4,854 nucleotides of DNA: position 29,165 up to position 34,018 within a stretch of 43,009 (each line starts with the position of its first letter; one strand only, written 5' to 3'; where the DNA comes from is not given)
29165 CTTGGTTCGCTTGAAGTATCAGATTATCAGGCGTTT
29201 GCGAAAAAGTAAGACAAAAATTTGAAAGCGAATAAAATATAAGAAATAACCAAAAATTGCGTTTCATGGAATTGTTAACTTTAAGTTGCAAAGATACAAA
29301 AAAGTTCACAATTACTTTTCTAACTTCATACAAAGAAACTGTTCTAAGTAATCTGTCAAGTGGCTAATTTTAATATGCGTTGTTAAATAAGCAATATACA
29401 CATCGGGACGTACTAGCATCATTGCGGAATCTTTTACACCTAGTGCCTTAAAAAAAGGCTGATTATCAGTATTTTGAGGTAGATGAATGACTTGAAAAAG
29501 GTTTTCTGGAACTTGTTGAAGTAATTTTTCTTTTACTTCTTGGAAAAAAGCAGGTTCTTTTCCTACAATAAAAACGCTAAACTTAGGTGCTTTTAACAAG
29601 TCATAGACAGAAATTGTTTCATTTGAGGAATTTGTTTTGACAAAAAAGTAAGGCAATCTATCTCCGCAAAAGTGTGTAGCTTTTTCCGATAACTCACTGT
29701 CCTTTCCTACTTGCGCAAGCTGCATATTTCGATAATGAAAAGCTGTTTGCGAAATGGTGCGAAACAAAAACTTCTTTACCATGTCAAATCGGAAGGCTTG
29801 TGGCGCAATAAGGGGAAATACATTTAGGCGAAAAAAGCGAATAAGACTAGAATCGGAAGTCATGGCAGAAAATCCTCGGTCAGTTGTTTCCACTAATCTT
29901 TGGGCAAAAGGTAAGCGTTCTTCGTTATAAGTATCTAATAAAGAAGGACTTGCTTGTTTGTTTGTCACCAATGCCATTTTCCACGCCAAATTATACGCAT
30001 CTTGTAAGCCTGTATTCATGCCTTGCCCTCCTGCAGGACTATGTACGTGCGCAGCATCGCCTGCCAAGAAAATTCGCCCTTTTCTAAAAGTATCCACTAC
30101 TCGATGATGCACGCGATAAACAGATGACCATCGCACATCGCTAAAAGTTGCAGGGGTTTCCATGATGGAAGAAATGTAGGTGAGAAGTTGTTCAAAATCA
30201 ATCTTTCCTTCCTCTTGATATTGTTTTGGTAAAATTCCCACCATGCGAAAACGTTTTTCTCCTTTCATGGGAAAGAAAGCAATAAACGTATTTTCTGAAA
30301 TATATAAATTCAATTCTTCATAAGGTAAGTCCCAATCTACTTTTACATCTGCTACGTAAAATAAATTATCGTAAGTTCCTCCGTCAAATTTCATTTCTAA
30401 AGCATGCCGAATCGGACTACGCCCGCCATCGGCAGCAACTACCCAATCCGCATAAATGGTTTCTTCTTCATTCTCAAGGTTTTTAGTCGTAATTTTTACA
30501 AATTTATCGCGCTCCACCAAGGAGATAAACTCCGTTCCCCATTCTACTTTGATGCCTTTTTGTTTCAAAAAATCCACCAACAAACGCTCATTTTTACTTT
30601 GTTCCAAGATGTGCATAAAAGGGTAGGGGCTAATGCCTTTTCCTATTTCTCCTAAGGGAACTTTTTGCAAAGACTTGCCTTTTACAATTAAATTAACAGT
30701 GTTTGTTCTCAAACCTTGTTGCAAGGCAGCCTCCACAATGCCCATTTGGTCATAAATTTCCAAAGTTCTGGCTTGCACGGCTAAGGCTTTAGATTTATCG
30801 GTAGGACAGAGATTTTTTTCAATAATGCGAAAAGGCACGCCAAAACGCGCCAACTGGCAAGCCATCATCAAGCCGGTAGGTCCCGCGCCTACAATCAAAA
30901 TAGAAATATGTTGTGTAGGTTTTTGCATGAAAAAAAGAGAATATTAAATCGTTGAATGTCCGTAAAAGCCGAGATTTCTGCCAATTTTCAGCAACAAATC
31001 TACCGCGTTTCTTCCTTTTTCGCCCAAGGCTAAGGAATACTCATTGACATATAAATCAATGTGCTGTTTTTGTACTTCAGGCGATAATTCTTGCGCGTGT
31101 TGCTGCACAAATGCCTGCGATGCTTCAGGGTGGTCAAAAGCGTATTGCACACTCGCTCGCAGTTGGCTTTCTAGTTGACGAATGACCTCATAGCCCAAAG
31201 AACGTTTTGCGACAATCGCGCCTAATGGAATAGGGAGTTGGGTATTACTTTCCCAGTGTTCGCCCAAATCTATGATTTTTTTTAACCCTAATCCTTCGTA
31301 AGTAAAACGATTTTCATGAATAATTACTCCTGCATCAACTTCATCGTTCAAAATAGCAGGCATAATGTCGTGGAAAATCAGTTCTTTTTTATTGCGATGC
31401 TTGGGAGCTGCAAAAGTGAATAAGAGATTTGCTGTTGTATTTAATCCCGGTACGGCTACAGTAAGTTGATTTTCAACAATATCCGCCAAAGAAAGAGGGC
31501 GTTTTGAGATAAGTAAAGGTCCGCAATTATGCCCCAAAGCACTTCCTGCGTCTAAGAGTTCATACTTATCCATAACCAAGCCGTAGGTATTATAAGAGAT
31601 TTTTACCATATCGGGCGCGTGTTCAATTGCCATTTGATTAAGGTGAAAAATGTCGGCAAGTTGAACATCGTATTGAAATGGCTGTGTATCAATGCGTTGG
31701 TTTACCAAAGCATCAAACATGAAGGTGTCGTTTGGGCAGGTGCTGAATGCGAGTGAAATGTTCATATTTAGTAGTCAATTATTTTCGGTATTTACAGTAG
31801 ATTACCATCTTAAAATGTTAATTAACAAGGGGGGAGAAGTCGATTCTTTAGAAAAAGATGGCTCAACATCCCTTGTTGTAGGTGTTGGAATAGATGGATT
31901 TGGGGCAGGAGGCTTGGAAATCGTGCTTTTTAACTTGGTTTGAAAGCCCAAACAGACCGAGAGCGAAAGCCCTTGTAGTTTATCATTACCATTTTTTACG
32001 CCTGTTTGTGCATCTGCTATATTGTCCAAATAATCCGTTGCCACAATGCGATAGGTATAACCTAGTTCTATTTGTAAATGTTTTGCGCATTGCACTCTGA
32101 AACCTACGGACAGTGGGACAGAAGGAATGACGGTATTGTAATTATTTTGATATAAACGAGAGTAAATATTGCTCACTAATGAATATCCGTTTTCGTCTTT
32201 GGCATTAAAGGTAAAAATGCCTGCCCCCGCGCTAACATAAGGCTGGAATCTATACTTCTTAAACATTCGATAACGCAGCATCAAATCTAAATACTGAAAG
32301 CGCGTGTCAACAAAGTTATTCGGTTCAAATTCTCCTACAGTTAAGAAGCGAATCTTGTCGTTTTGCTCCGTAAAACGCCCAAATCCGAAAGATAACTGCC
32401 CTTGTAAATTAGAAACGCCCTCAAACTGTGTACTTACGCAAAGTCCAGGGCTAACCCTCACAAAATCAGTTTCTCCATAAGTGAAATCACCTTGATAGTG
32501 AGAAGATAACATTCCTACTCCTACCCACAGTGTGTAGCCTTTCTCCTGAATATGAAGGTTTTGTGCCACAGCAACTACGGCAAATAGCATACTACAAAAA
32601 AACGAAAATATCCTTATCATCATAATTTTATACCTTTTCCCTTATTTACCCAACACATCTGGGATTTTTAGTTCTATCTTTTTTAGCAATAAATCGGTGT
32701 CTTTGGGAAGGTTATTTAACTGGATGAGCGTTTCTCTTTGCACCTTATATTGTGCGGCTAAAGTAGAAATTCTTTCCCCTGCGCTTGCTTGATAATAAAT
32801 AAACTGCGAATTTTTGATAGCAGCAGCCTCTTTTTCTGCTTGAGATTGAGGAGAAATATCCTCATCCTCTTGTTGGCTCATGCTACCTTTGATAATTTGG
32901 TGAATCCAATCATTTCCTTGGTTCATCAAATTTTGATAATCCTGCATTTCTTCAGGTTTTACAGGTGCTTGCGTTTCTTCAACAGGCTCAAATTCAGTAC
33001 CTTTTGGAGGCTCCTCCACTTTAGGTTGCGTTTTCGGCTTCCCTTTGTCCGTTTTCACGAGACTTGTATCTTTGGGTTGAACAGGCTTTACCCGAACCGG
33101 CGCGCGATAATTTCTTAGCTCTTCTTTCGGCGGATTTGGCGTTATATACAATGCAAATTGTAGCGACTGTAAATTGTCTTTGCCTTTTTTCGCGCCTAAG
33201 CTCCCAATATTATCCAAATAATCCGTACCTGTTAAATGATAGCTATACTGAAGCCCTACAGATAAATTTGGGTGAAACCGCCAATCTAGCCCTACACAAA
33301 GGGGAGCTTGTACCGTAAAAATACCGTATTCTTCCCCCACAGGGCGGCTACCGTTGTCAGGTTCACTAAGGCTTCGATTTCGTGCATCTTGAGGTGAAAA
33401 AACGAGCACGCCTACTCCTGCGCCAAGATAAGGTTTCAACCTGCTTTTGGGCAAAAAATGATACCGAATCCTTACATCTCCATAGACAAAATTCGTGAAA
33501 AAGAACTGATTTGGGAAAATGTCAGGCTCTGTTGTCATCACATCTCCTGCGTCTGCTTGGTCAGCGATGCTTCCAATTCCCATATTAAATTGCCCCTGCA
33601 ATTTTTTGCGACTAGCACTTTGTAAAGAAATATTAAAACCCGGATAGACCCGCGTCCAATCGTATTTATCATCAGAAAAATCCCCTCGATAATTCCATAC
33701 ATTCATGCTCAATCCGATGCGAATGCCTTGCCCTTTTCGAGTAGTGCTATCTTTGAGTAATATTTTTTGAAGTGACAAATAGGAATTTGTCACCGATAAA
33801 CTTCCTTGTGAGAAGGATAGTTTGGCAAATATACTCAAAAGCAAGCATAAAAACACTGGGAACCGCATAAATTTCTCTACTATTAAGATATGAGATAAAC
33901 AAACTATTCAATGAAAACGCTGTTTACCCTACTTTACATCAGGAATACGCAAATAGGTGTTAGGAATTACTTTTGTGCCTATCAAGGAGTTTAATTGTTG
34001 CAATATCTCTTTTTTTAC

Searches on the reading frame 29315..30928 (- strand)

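Call 19: search_protein_families(library=pfam, proteins=[window:29315-30928:-], max_evalue=0.00001)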
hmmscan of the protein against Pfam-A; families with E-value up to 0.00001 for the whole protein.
window:29315-30928:- (538 aa): 3 families
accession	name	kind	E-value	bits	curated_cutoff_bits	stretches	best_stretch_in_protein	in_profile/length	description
PF01494.25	FAD_binding_3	-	2.5e-81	274.1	22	1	9-348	3-348/349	FAD binding domain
PF07992.20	Pyr_redox_2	-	9.1e-08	32.3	26.1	0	8-39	143-174/291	Pyridine nucleotide-disulphide oxidoreductase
PF00070.33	Pyr_redox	-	9.5e-06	26.5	22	0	10-43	2-35/82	Pyridine nucleotide-disulphide oxidoreductase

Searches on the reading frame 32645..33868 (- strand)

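Call 71: search_protein_families(library=pfam, proteins=[window:32645-33868:-], max_evalue=0.00001)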
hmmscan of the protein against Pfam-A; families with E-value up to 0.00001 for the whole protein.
window:32645-33868:- (408 aa): 1 family
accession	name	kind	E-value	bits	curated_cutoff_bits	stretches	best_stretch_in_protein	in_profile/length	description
PF13505.12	OMP_b-brl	-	5.7e-07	30.3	28.7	1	48-220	21-158/175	Outer membrane protein beta-barrel domain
